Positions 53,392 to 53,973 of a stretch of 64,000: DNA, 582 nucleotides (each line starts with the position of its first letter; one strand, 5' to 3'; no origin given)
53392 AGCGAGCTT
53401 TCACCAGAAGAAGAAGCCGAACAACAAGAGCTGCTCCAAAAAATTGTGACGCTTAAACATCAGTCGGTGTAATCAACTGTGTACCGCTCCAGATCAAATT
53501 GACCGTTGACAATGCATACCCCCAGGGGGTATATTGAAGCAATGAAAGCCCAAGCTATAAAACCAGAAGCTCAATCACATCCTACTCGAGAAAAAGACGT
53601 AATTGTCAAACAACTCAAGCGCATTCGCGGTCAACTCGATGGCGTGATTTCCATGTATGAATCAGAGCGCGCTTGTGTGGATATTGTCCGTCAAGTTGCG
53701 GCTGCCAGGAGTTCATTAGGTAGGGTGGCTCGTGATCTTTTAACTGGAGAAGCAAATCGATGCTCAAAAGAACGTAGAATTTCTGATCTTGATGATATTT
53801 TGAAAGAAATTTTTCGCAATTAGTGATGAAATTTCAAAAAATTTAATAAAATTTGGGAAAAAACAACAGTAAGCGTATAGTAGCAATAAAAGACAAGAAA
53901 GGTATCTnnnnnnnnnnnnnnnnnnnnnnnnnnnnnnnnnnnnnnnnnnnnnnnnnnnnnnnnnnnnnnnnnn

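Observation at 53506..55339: Autoregulated CsoR-family (Cys-only, CstR-like) repressor with a perfect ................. operator embedded in its promoter, directly upstream of trxA-trxB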

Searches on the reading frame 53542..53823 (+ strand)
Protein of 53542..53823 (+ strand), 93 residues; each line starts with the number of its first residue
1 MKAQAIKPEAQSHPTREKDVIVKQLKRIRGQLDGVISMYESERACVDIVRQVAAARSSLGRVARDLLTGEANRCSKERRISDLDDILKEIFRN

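Call 3: search_protein_families(library=pfam, proteins=[window:53542-53823:+])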
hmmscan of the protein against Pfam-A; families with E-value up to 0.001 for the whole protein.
window:53542-53823:+ (93 aa): 1 family
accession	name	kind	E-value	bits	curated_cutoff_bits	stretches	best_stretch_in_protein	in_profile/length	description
PF02583.22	Trns_repr_metal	-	4.5e-18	65.9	22.8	1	18-85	2-71/78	Metal-sensitive transcriptional repressor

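Call 6: search_solved_structures(query=window:53542-53823:+, max_evalue=0.01, show_alignments=5)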
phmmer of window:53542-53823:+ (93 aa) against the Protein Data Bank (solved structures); distinct sequences matched with E-value up to 0.01: 10.
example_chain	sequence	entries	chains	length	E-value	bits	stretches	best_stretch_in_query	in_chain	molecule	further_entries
4m1p_A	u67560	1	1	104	2.2e-10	44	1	16-79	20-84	Copper-sensitive operon repressor (CsoR)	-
2hh7_A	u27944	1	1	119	3.6e-10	43.3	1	15-75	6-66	Hypothetical protein CsoR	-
5fmn_A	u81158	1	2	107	1e-08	38.7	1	13-77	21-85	INRS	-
7mq1_A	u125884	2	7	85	3.1e-08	37.2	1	22-77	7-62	Copper-sensing transcriptional repressor csoR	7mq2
7mq3_A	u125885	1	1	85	4.1e-08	36.8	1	22-77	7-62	Copper-sensing transcriptional repressor csoR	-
4adz_A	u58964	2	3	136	2.1e-05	28.1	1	17-79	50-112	CSOR | COPPER SENSITIVE OPERON REPRESSOR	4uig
3aai_A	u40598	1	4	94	4e-05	27.3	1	21-91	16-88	Copper homeostasis operon regulatory protein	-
5lbm_A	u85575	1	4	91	7.8e-05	26.3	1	14-69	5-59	Transcriptional repressor FrmR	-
6ahx_A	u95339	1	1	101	0.00029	24.5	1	12-77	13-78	Putative cytosolic protein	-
5lcy_A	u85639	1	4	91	0.00035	24.3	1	13-62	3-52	Frmr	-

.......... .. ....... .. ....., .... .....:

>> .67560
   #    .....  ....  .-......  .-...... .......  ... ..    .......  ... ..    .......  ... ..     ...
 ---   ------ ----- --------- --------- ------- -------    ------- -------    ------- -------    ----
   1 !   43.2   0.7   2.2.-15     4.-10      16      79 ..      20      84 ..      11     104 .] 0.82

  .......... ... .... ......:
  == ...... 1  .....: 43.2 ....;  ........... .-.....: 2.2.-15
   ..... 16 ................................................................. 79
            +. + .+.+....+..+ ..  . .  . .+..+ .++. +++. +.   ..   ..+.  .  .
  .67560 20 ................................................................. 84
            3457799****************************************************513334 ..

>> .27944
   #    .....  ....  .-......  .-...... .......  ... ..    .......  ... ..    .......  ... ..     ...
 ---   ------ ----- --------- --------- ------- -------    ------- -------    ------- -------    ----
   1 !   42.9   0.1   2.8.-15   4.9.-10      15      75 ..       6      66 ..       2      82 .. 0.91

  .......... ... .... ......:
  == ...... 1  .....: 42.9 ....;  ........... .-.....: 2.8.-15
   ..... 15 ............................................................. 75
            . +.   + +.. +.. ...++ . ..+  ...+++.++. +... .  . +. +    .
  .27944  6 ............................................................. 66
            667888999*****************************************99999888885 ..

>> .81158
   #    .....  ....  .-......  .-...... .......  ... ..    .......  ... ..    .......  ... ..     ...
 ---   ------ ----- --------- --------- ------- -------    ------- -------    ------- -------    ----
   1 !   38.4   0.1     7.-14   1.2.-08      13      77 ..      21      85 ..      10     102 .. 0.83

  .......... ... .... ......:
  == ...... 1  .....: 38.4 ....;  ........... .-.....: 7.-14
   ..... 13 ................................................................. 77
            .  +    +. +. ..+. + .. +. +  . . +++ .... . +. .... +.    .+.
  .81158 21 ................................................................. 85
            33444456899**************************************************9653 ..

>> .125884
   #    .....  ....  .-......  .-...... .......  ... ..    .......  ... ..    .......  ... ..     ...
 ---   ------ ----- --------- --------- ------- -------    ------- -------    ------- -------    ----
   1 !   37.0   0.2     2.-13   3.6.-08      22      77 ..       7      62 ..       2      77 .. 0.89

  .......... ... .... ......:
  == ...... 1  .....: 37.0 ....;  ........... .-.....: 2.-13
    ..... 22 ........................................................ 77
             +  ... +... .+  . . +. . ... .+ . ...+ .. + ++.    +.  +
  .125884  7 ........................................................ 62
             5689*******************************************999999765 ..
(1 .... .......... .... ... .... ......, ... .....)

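Call 7: find_homologous_proteins(query=window:53542-53823:+)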
Query window:53542-53823:+ (93 aa): 220 proteins with E <= 0.001 among 224 candidates; the best 120 are listed.
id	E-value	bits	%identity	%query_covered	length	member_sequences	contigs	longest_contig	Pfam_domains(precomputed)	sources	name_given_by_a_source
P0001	4.1e-51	188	100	100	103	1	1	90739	PF02583.23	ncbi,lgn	-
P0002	2.0e-40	154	85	99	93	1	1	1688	PF02583.23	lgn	-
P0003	5.9e-40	153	77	99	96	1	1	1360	PF02583.23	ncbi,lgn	-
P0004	7.2e-32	127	80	82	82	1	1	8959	PF02583.23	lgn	-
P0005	1.1e-31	126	69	99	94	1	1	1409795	PF02583.23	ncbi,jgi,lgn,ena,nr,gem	ncbi:MAG TPA: metal-sensitive transcriptional regulator [Vitreimonas sp.]|nr:metal-sensitive transcr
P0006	1.7e-31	126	67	99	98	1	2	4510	PF02583.23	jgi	jgi:DNA-binding FrmR family transcriptional regulator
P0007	1.7e-31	126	77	87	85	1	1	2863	PF02583.23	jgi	jgi:DNA-binding FrmR family transcriptional regulator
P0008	2.3e-31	125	75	89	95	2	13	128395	PF02583.23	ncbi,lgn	-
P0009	3.6e-31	125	79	82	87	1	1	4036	PF02583.23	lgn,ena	-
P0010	4.4e-31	124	84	80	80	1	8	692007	PF02583.23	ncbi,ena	-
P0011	4.6e-31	124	81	81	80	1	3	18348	PF02583.23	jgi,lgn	-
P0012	6.1e-31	124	73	88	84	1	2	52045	PF02583.23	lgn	-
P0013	6.2e-31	124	81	80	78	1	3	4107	PF02583.23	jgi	jgi:DNA-binding FrmR family transcriptional regulator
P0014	7.0e-31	124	69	91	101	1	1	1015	PF02583.23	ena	-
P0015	9.6e-31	123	75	87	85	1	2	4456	PF02583.23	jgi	jgi:DNA-binding FrmR family transcriptional regulator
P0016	1.1e-30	123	81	80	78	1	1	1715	PF02583.23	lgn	-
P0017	1.3e-30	123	81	80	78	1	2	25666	PF02583.23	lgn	-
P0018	1.3e-30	123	76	82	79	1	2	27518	PF02583.23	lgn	-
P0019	1.7e-30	122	73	89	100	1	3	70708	PF02583.23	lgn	-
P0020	2.0e-30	122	80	82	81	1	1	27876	PF02583.23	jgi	jgi:CsoR family transcriptional regulator, copper-sensing transcriptional repressor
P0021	2.3e-30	122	69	87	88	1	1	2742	PF02583.23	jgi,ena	-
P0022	3.1e-30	122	67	94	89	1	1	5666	PF02583.23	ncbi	-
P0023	3.3e-30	122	80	80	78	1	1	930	PF02583.23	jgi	jgi:DNA-binding FrmR family transcriptional regulator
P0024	4.3e-30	121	67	97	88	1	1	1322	PF02583.23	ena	-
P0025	5.2e-30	121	72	99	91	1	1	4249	PF02583.23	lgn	-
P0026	6.2e-30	121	72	91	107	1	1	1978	PF02583.23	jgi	jgi:DNA-binding FrmR family transcriptional regulator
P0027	9.5e-30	120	76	84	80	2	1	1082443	PF02583.23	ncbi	-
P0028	1.1e-29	120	76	82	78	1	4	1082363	PF02583.23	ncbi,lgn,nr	ncbi:MAG: metal-sensitive transcriptional regulator [Pseudomonadales bacterium]|nr:metal-sensitive t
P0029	1.1e-29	120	64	96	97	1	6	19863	PF02583.23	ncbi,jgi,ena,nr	ncbi:MAG TPA: transcriptional regulator [Candidatus Pacebacteria bacterium]|nr:transcriptional regul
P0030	1.4e-29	120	76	81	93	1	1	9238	PF02583.23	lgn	-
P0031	1.6e-29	119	68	94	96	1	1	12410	PF02583.23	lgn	-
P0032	2.2e-29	119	81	77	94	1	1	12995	PF02583.23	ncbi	-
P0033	2.7e-29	119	70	83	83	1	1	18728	PF02583.23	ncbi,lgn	-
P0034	3.9e-29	118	79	82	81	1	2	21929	PF02583.23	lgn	-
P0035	4.0e-29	118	75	83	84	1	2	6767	PF02583.23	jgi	jgi:DNA-binding FrmR family transcriptional regulator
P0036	4.4e-29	118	76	80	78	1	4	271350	PF02583.23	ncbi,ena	-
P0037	4.8e-29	118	72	87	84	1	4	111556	PF02583.23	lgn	-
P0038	5.0e-29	118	75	81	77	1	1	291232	PF02583.23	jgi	jgi:DNA-binding FrmR family transcriptional regulator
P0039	6.3e-29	117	77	81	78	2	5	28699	PF02583.23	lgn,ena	-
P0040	7.4e-29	117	70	86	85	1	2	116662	PF02583.23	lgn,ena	-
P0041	7.4e-29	117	73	81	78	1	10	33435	PF02583.23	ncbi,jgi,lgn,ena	-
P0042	7.8e-29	117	70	85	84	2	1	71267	PF02583.23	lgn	-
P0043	8.0e-29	117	73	84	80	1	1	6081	PF02583.23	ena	-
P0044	9.9e-29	117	73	80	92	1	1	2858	PF02583.23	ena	-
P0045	9.9e-29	117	78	80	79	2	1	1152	PF02583.23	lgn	-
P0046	1.1e-28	117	82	65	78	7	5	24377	PF02583.23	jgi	-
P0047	1.1e-28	117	78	82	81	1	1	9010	PF02583.23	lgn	-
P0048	1.1e-28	117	68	88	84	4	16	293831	PF02583.23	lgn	-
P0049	1.2e-28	117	76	80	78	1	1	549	PF02583.23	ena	-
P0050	1.2e-28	117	77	80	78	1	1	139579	PF02583.23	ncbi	-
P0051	1.3e-28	116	70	87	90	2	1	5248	PF02583.23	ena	-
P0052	1.3e-28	116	60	99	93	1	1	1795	PF02583.23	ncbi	-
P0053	1.4e-28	116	76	82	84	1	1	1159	PF02583.23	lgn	-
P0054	1.5e-28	116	70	86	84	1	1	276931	PF02583.23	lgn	-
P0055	1.5e-28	116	64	98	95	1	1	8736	PF02583.23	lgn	-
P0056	1.5e-28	116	72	84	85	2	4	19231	PF02583.23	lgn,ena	-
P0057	1.6e-28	116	68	91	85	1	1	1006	PF02583.23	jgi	jgi:CsoR family transcriptional regulator, copper-sensing transcriptional repressor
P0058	1.8e-28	116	76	80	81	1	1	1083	PF02583.23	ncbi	-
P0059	1.8e-28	116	77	66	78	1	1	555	PF02583.23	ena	-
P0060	1.9e-28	116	69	87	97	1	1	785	PF02583.23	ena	-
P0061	2.2e-28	116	73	81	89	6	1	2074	PF02583.23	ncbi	-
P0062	2.2e-28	116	75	81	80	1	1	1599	PF02583.23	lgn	-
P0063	2.2e-28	116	70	82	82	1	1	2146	PF02583.23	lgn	-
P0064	2.2e-28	116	62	97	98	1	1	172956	PF02583.23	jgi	jgi:DNA-binding FrmR family transcriptional regulator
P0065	2.3e-28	116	69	87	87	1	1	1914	PF02583.23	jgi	jgi:CsoR family transcriptional regulator, copper-sensing transcriptional repressor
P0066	2.3e-28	116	63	98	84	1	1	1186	PF02583.23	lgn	-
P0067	2.7e-28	115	68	88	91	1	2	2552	PF02583.23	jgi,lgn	jgi:DNA-binding FrmR family transcriptional regulator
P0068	3.1e-28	115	68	87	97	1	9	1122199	PF02583.23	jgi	jgi:DNA-binding FrmR family transcriptional regulator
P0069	3.4e-28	115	70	83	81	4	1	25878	PF02583.23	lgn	-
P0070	3.4e-28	115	73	80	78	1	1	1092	PF02583.23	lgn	-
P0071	4.2e-28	115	78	65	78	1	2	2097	PF02583.23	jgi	-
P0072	4.2e-28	115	74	83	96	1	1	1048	PF02583.23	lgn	-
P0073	4.2e-28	115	78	65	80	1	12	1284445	PF02583.23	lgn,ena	-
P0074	4.3e-28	115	75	81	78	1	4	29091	PF02583.23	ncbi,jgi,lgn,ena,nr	ncbi:metal-sensitive transcriptional regulator [Patescibacteria group bacterium]|nr:metal-sensitive 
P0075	4.7e-28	115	72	82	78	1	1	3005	PF02583.23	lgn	-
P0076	4.9e-28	115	76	81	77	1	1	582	PF02583.23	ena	-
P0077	5.4e-28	114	75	81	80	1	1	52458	PF02583.23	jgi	jgi:DNA-binding FrmR family transcriptional regulator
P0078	5.5e-28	114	74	82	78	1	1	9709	PF02583.23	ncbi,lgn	-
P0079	6.0e-28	114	81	74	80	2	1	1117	PF02583.23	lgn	-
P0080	6.6e-28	114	74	80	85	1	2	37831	PF02583.23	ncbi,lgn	-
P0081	6.9e-28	114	67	88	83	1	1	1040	PF02583.23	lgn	-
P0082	6.9e-28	114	69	81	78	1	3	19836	PF02583.23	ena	-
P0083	7.0e-28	114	71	85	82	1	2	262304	PF02583.23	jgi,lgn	jgi:DNA-binding FrmR family transcriptional regulator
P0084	7.5e-28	114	72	82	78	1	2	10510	PF02583.23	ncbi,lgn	-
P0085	7.5e-28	114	71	82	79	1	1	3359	PF02583.23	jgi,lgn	-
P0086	7.6e-28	114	69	81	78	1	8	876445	PF02583.23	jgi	-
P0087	8.4e-28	114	70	87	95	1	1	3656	PF02583.23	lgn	-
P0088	8.5e-28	114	69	81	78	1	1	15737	PF02583.23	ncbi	-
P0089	8.5e-28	114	69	83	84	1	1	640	PF02583.23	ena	-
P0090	9.4e-28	114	72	82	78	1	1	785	PF02583.23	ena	-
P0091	9.8e-28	114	67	94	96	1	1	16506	PF02583.23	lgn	-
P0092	9.8e-28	114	68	81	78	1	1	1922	PF02583.23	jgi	jgi:CsoR family transcriptional regulator, copper-sensing transcriptional repressor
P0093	1.0e-27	114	74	80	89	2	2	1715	PF02583.23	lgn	-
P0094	1.1e-27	113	69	91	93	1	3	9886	PF02583.23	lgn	-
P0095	1.1e-27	113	73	80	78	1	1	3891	PF02583.23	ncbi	-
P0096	1.3e-27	113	77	80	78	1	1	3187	PF02583.23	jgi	jgi:DNA-binding FrmR family transcriptional regulator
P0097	1.4e-27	113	72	80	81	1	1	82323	PF02583.23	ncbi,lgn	-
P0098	1.5e-27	113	74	80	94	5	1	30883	PF02583.23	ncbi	-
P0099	1.6e-27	113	74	83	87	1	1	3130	PF02583.23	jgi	-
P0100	1.6e-27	113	72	81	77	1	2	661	PF02583.23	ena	-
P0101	1.6e-27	113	71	81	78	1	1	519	PF02583.23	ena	-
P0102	1.6e-27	113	66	86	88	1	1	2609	PF02583.23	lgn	-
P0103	1.7e-27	113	74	80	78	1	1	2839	PF02583.23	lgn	-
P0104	1.7e-27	113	70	80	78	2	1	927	PF02583.23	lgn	-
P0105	1.8e-27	113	72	82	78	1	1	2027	PF02583.23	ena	-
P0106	2.0e-27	113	71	81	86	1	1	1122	PF02583.23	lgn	-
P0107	2.1e-27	113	74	80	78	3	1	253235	PF02583.23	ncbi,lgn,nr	ncbi:metal-sensitive transcriptional regulator [Candidatus Woesebacteria bacterium]|nr:metal-sensiti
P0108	2.1e-27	113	71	82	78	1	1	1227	PF02583.23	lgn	-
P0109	2.2e-27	113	73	81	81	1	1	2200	PF02583.23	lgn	-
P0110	2.3e-27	112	63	92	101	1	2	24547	PF02583.23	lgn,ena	-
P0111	2.3e-27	112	71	82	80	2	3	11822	PF02583.23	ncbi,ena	-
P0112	2.5e-27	112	72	85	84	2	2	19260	PF02583.23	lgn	-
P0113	2.7e-27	112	71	82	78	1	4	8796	PF02583.23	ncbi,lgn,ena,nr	ncbi:metal-sensitive transcriptional regulator [Candidatus Woesebacteria bacterium]|nr:metal-sensiti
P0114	2.7e-27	112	70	85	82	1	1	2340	PF02583.23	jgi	-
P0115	4.0e-27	112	70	85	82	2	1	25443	PF02583.23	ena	-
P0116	4.6e-27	112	74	80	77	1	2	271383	PF02583.23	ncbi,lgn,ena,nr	ncbi:MAG: metal-sensing transcriptional repressor [Pseudomonadales bacterium]|nr:metal-sensing trans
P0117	5.0e-27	111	73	81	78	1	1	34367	PF02583.23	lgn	-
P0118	5.3e-27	111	78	73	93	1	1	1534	PF02583.23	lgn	-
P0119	5.5e-27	111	70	82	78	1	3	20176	PF02583.23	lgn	-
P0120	5.5e-27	111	69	81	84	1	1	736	PF02583.23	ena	-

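Call 9: find_related_loci(query=A1, collection=genome_contigs, flank=4000)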
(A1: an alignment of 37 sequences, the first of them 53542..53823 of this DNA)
Query A1 (93 aa) in genome_contigs; peptide patterns used: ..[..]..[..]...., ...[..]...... (x = any residue, [..] = any of these).
78 stretches matched a pattern; 61 encode a relative of the query (tblastn E <= 1e-3); 61 distinct loci.
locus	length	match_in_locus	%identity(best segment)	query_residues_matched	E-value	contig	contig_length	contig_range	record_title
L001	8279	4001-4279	69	1-92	2e-37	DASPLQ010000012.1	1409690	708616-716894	MAG TPA_asm: Vitreimonas sp. isolate SMAG_U12069 k141_91001, whole genome shotgun sequence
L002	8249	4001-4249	75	10-92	4e-37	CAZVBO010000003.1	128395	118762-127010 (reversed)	MAG TPA_asm: uncultured Pseudomonadales bacterium isolate SRP304446_co1_134 genome assembly, contig: NODE_55_length_1283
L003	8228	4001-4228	76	17-92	1e-35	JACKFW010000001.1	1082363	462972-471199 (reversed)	MAG: Pseudomonadales bacterium isolate HK-STAS-PATE-15 HK-STAS-PATE-15_1, whole genome shotgun sequence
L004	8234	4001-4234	72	16-93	2e-35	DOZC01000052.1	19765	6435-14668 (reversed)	MAG TPA_asm: Candidatus Paceibacterota bacterium isolate UBA9650 contig_47612, whole genome shotgun sequence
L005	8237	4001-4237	72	14-92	8e-35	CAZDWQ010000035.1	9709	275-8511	MAG TPA_asm: uncultured Pseudomonadales bacterium isolate SRP192515_co1_182 genome assembly, contig: NODE_7063_length_97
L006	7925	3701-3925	73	19-93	9e-35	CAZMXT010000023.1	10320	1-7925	MAG TPA_asm: uncultured Pseudomonadales bacterium isolate SRP128246_co1_515 genome assembly, contig: NODE_16220_length_1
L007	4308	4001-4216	81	21-92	1e-34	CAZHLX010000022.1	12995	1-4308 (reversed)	MAG TPA_asm: uncultured Pseudomonadales bacterium isolate SRP167671_co2_247 genome assembly, contig: NODE_6237_length_12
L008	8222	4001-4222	74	19-92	4e-34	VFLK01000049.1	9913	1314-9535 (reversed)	MAG: Candidatus Paceibacterota bacterium isolate Bin_61_66 c_000003094557, whole genome shotgun sequence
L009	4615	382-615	73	15-92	6e-34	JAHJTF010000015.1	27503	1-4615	MAG: Patescibacteria group bacterium isolate OS_PC_MetaG.mb.40 OS_PC_MetaG.mb.40_k141_189296, whole genome shotgun seque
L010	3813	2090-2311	76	19-92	5e-34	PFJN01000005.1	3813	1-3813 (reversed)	MAG: Candidatus Pacebacteria bacterium CG_4_10_14_3_um_filter_34_15 CG_4_10_14_3_um_filter_scaffold_22641_c, whole genom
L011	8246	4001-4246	68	11-92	6e-34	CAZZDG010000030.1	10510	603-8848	MAG TPA_asm: uncultured Pseudomonadales bacterium isolate binchicken_co321_113 genome assembly, contig: NODE_2312_length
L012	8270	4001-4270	66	3-92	1e-33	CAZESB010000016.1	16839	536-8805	MAG TPA_asm: uncultured Pseudomonadales bacterium isolate SRP193661_co1_63 genome assembly, contig: NODE_3511_length_168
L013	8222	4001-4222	74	19-92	1e-33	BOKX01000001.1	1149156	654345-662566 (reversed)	Patescibacteria group bacterium BroJett032 DNA, sequence1, whole genome shotgun sequence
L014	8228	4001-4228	71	17-92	2e-33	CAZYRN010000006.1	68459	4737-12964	MAG TPA_asm: uncultured Pseudomonadales bacterium isolate SRP144015_co1_64 genome assembly, contig: NODE_216_length_6845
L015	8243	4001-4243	67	12-92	2e-33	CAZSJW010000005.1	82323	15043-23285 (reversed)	MAG TPA_asm: uncultured Pseudomonadales bacterium isolate SRP286056_co2_78 genome assembly, contig: NODE_287_length_8232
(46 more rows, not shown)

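Call 22: search_protein_representatives(alignment_id=A1)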
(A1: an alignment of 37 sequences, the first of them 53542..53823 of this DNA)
Query: 37 sequences, 83 profile positions. Proteins with E-value up to 0.001 (for the whole library): 4665; up to 1e-10: 119; up to 1e-30: 6. The best 150 are listed.
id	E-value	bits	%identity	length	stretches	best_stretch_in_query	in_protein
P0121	1.1e-39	150.2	-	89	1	4-83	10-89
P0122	7.8e-34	131.4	-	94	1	5-83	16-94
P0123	3.5e-32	126.2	-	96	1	6-83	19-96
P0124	2.1e-31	123.7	-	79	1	7-83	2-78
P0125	5.3e-31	122.4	-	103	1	7-83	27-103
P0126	9.7e-31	121.5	-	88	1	6-83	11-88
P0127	7.1e-30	118.8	-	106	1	5-83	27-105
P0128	1.1e-29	118.1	-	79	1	6-83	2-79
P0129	1.2e-28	114.8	-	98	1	7-83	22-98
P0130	1.6e-26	108.1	-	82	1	4-83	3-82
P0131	4.7e-25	103.3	-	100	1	7-82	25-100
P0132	8.8e-25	102.4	-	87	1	10-83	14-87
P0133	4.4e-23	97.0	-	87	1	4-81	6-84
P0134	1.6e-22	95.2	-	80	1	6-82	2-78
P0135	3.8e-22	94.0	-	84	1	7-82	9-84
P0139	5.8e-21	90.2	-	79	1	8-82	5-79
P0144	2.3e-18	81.9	-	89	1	4-81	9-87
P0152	5.0e-15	71.2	-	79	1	8-81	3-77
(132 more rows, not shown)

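Call 29: find_related_loci(query=A3, collection=metagenome_contigs, flank=3500)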
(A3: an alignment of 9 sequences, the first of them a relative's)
Query A3 (78 aa) in metagenome_contigs; peptide patterns used: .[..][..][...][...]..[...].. (x = any residue, [..] = any of these).
600 stretches matched a pattern (row limit reached: there are more); 508 encode a relative of the query (tblastn E <= 1e-3); the best 80 are kept; 80 distinct loci.
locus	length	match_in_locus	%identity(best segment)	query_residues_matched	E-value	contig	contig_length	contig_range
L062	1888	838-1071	86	1-78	1e-43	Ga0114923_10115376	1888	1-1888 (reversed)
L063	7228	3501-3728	60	1-77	4e-28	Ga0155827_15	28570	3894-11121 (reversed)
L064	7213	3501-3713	56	7-77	8e-24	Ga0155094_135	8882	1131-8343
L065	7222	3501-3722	53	2-75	1e-23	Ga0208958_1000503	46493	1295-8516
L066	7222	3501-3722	53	2-75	1e-23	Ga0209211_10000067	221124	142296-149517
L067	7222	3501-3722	51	2-75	3e-22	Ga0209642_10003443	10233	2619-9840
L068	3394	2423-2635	55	7-77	9e-22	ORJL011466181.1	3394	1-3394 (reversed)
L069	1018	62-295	44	1-78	2e-19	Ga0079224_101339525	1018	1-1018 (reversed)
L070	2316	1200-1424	40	1-75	4e-17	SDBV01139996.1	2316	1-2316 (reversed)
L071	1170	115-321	42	5-77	7e-16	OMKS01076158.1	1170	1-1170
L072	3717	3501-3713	46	5-75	1e-15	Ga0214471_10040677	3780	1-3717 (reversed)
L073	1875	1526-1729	39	7-77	2e-15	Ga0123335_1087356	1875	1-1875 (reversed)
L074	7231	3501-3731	40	1-75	6e-15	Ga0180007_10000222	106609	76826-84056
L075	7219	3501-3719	41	2-75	5e-14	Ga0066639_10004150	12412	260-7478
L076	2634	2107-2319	38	6-78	1e-13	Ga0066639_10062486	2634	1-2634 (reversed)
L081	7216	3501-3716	36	6-78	2e-11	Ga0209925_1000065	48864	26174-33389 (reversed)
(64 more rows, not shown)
